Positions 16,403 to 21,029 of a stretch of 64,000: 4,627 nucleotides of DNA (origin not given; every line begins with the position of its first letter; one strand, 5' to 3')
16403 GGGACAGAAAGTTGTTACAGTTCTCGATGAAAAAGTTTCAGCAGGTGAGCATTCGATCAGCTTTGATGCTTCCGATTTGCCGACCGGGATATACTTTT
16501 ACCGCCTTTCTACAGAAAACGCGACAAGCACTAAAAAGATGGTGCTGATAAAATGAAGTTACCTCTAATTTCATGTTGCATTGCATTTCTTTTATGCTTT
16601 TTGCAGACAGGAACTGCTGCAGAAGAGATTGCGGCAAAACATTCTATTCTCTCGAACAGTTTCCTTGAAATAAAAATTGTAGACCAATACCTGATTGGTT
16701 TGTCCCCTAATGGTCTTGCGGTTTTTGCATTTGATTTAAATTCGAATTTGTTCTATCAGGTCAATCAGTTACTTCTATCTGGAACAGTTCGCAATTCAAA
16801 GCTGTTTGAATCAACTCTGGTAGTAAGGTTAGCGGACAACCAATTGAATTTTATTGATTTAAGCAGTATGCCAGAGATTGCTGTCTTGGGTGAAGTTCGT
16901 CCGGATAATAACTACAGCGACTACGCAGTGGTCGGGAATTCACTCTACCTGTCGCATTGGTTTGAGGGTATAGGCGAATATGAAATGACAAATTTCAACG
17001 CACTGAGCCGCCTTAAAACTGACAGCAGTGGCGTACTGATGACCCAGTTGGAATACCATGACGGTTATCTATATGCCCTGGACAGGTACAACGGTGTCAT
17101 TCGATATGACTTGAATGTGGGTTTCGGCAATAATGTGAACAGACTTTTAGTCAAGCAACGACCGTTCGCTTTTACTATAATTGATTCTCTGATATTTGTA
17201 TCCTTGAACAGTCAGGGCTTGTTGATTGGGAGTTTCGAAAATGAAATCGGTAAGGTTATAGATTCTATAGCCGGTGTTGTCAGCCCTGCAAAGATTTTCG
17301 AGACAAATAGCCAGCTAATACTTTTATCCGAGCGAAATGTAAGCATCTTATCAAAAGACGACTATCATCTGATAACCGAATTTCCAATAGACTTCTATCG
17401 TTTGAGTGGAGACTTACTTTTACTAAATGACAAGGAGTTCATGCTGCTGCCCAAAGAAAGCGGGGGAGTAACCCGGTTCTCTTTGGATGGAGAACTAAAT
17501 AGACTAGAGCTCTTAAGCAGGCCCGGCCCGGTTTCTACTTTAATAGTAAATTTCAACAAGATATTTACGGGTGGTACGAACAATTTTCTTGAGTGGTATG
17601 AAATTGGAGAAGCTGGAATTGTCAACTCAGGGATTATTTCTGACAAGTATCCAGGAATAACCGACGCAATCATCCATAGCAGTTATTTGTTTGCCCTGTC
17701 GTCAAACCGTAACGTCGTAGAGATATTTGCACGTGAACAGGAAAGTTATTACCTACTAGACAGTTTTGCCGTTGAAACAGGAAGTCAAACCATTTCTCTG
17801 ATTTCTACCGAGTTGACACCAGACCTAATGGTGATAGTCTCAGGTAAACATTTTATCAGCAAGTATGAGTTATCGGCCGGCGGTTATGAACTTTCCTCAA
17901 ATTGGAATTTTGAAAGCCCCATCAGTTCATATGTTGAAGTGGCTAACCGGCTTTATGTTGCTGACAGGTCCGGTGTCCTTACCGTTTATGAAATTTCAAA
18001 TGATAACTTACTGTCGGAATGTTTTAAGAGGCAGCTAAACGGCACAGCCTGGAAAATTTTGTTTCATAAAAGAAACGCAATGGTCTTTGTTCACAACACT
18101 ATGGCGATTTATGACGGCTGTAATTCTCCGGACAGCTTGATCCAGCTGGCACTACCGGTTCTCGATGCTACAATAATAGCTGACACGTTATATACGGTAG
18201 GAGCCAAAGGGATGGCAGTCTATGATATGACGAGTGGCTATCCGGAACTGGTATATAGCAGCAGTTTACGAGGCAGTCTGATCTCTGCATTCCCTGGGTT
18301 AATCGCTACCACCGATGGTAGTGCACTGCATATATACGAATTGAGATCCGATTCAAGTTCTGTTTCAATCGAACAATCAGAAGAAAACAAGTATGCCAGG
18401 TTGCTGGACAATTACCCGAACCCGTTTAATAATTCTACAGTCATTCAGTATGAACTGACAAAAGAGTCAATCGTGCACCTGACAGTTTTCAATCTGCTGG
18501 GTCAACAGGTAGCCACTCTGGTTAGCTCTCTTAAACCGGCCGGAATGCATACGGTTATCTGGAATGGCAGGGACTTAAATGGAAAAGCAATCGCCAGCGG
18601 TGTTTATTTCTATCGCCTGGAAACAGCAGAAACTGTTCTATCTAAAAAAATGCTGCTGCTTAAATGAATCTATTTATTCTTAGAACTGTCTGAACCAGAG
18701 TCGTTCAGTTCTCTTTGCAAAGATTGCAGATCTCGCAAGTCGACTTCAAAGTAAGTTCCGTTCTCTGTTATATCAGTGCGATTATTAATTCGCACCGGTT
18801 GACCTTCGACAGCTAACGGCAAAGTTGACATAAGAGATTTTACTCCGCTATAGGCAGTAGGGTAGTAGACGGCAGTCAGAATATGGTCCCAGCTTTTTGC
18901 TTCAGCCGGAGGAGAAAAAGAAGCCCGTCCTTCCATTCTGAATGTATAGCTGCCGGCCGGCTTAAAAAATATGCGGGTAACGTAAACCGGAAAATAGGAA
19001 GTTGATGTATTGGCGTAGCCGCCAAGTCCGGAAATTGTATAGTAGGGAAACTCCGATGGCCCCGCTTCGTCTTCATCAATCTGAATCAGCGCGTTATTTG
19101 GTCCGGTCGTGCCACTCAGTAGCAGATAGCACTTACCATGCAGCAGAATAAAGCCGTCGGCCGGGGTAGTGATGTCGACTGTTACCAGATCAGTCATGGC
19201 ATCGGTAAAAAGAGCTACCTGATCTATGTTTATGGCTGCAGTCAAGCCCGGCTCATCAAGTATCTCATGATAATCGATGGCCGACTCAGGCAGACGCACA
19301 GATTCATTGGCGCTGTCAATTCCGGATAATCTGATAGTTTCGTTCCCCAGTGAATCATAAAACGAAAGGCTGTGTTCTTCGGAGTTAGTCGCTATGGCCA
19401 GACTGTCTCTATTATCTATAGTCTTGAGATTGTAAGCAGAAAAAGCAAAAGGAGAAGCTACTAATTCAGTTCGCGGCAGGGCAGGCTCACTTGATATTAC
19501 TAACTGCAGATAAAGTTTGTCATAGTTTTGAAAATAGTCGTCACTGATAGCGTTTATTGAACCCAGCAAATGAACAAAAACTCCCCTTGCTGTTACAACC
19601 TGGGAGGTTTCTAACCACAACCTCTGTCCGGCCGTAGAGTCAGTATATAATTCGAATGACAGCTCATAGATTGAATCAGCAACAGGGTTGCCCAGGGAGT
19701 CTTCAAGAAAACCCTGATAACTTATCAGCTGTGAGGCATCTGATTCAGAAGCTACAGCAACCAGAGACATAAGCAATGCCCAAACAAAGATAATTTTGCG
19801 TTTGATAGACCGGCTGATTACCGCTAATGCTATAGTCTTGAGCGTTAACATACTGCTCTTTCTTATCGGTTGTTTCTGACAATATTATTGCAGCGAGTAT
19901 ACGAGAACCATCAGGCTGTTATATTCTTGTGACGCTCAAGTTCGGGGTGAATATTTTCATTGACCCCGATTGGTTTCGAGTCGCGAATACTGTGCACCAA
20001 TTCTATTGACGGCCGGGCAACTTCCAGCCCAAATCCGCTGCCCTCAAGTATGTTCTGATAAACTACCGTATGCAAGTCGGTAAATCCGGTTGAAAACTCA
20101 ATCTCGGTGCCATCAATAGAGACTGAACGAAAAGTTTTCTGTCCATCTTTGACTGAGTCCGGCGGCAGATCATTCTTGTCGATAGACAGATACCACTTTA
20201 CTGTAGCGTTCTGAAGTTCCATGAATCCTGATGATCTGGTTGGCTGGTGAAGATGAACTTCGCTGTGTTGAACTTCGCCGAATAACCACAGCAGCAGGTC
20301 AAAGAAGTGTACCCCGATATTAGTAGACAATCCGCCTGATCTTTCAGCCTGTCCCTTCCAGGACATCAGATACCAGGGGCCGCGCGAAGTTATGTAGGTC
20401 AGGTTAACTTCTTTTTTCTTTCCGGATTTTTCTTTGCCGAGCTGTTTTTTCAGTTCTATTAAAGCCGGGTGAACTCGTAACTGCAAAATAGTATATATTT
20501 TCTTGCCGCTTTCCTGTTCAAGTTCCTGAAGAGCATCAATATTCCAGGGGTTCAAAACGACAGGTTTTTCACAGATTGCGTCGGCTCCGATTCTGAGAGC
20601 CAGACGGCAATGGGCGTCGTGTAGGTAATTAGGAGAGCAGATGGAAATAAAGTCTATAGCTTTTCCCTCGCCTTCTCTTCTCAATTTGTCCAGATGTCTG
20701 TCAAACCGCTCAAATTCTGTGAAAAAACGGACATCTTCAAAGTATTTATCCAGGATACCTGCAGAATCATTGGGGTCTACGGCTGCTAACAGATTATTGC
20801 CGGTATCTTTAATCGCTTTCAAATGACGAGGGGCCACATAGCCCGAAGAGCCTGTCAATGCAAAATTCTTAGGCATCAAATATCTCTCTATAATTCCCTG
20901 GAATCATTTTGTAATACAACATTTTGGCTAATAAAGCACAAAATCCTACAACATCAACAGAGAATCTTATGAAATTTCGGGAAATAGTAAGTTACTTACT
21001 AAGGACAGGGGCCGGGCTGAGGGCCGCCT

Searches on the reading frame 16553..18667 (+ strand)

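Call 13: search_protein_families(library=pfam, proteins=[window:16553-18667:+], max_evalue=0.01)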
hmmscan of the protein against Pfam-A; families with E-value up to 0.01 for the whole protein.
window:16553-18667:+ (704 aa): 3 families
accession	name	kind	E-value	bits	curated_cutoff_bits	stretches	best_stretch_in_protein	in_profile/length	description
PF18962.6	Por_Secre_tail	-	4.2e-07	30.6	27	1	621-700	2-73/75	Secretion system C-terminal sorting domain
PF13860.13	FlgD_ig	-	5.7e-07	29.9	27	1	631-691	14-75/79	FlgD Ig-like domain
PF13585.12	CHU_C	-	0.0005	20.6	27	1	626-693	15-74/86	CHU_C Type IX secretion signal domain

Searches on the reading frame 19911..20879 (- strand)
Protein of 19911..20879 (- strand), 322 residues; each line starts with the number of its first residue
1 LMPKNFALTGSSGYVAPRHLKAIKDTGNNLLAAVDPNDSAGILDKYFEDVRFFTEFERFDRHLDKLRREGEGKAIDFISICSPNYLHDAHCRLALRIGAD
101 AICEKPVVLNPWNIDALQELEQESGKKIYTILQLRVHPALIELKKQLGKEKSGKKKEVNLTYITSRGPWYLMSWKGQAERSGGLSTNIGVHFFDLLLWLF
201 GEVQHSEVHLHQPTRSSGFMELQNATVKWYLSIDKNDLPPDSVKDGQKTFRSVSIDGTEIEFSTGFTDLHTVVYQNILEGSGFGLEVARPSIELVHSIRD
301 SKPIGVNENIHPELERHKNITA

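Call 13: search_protein_families(library=pfam, proteins=[window:19911-20879:-], max_evalue=0.01)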
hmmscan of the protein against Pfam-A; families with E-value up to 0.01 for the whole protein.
window:19911-20879:- (322 aa): 3 families
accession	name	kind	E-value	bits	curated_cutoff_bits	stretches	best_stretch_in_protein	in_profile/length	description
PF01408.29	GFO_IDH_MocA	-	2e-14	54.7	24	1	5-128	2-116/120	Oxidoreductase family, NAD-binding Rossmann fold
PF02894.22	GFO_IDH_MocA_C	-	3.3e-14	53.7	22.9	1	154-217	11-75/218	Oxidoreductase family, C-terminal alpha/beta domain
PF22725.1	GFO_IDH_MocA_C3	-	1.1e-08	35.6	27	1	142-216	3-78/124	GFO/IDH/MocA C-terminal domain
